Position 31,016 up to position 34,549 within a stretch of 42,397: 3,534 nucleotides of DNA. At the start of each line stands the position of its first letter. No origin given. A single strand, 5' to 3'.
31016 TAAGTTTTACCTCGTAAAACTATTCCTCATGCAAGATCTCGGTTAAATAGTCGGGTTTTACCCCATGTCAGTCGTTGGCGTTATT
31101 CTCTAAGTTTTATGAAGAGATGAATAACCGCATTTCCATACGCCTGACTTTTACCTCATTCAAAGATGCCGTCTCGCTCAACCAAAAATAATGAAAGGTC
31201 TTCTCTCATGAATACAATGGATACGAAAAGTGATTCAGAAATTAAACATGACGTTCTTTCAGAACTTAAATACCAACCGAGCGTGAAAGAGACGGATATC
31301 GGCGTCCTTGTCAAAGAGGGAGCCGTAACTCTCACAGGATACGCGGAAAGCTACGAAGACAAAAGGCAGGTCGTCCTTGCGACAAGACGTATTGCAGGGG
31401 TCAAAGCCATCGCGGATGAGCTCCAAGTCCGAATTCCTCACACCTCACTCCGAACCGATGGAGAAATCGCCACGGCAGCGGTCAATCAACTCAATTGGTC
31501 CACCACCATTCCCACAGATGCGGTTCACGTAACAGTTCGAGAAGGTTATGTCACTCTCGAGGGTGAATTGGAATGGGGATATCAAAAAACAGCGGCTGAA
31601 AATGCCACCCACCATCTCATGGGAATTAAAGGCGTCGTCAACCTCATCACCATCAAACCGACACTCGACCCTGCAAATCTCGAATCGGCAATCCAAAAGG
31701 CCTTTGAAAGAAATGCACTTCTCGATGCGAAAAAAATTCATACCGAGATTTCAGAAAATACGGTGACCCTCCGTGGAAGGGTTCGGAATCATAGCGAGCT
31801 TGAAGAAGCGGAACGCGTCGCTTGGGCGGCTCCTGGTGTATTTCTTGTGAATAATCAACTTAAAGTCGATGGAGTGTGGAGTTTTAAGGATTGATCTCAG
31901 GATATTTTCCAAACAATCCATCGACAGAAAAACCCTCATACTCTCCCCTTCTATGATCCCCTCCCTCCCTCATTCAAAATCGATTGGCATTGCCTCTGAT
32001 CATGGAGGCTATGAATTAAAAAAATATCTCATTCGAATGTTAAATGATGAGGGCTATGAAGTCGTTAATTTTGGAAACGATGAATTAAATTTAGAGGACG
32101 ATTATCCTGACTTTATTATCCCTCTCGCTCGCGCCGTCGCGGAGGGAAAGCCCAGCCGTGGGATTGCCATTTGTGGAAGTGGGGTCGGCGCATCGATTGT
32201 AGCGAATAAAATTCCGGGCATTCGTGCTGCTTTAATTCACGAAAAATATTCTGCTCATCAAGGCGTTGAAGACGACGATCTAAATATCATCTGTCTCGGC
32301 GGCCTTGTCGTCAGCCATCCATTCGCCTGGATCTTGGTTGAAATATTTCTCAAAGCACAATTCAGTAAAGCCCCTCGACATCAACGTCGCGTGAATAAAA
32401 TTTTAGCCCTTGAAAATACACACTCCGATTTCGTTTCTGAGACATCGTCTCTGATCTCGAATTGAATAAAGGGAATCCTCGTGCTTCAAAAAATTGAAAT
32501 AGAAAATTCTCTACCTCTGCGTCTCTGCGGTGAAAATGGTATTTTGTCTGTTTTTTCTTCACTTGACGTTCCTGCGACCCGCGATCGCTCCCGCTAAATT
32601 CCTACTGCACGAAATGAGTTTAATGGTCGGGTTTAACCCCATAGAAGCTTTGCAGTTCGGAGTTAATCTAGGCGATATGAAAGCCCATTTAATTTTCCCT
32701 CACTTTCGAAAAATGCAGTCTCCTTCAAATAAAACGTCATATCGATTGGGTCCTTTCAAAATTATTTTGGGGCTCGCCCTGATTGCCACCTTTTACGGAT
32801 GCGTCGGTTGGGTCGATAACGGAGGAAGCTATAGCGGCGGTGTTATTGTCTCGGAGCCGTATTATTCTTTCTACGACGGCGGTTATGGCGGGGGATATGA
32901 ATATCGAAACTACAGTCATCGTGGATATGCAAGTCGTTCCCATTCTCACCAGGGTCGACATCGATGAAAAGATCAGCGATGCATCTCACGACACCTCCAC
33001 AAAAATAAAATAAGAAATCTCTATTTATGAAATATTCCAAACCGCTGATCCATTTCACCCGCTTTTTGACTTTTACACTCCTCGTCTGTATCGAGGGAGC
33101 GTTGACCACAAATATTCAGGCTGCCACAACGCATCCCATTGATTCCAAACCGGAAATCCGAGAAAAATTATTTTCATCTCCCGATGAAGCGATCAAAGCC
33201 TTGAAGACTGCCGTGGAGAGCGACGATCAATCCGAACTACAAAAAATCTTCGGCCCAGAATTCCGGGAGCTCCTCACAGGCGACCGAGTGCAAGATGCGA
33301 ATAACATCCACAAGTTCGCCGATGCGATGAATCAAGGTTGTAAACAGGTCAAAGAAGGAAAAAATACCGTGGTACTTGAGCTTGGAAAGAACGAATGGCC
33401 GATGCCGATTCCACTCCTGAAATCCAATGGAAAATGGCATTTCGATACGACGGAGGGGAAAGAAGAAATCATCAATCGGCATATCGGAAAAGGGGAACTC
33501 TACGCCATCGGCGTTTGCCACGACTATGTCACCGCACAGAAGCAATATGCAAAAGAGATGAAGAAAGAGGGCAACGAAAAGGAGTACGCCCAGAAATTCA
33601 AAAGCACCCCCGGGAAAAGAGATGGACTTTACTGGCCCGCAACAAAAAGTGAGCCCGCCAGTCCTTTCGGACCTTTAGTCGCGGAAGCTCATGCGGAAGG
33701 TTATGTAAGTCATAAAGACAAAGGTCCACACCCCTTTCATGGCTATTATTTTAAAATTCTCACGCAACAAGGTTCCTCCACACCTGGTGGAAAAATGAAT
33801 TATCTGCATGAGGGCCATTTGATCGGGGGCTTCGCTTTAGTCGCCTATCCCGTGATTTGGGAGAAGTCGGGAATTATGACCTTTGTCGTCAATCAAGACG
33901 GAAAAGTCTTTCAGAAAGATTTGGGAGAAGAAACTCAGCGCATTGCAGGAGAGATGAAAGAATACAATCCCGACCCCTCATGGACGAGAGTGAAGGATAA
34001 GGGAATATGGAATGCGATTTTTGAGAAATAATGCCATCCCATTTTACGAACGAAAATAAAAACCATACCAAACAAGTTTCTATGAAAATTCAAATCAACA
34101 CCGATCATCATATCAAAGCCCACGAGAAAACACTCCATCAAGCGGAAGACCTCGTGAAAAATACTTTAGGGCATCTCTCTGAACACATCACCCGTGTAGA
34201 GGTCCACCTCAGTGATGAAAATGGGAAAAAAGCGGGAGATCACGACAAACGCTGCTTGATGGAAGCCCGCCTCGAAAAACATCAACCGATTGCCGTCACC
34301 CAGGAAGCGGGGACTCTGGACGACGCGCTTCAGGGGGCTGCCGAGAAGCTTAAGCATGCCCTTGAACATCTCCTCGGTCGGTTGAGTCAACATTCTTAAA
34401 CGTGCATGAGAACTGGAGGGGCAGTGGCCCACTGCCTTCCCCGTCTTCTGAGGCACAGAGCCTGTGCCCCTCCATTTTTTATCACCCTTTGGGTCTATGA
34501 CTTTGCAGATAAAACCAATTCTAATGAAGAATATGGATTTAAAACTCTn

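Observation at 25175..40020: Five co-oriented copies of a 19-nt element GT(C/A)GGGTT(W)(H)ACCCCAT(N)G upstream of every stress-type transcription unit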

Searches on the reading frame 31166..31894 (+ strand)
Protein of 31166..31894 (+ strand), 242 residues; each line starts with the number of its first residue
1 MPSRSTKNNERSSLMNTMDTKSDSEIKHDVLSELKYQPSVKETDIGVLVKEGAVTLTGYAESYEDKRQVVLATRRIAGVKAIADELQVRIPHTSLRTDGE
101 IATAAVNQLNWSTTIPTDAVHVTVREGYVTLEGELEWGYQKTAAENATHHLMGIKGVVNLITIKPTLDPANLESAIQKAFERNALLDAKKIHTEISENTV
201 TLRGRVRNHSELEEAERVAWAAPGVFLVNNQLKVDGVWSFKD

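Call 6: search_protein_families(library=pfam, proteins=[window:31166-31894:+])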
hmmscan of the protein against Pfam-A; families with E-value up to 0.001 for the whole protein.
window:31166-31894:+ (242 aa): 1 family
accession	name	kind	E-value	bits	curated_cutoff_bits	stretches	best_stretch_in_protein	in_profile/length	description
PF04972.22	BON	-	1.4e-43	147.5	27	3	22-89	1-68/69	BON domain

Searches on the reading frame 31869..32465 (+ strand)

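Call 7: search_protein_families(library=pfam, proteins=[window:31869-32465:+])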
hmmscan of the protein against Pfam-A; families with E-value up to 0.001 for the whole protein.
window:31869-32465:+ (198 aa): 1 family
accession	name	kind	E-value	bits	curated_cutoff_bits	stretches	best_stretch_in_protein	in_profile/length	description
PF02502.23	LacAB_rpiB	-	2.8e-47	160.6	24.7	1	39-178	1-138/138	Ribose/Galactose Isomerase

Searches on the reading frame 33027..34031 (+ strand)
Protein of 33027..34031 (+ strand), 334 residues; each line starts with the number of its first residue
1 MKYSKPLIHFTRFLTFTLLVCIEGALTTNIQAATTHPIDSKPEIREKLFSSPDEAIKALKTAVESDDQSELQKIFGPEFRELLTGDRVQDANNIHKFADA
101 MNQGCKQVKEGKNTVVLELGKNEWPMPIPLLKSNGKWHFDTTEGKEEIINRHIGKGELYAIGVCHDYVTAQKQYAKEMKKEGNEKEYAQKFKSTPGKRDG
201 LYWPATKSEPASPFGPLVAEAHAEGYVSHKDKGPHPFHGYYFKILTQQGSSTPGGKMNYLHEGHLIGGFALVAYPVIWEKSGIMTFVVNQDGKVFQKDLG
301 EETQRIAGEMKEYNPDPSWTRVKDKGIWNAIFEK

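Call 7: search_protein_families(library=pfam, proteins=[window:33027-34031:+])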
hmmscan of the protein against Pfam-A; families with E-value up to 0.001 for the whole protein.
window:33027-34031:+ (334 aa): 1 family
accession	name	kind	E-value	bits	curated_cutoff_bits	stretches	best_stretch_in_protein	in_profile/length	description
PF11453.13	DUF2950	-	1.5e-102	342.9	20.2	1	47-322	2-274/274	Protein of unknown function (DUF2950)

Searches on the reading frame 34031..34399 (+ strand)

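Call 7: search_protein_families(library=pfam, proteins=[window:34031-34399:+])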
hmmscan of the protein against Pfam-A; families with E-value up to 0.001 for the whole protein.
window:34031-34399:+ (122 aa): 1 family
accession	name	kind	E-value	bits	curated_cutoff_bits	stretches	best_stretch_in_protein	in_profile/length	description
PF02482.25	Ribosomal_S30AE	-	2.3e-07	31.9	23.7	1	39-118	15-87/88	Sigma 54 modulation protein / S30EA ribosomal protein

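Call 38: search_protein_families(library=ncbifam, proteins=[window:34031-34399:+], max_evalue=0.01)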
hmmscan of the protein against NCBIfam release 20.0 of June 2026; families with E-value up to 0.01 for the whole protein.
window:34031-34399:+ (122 aa): 0 families
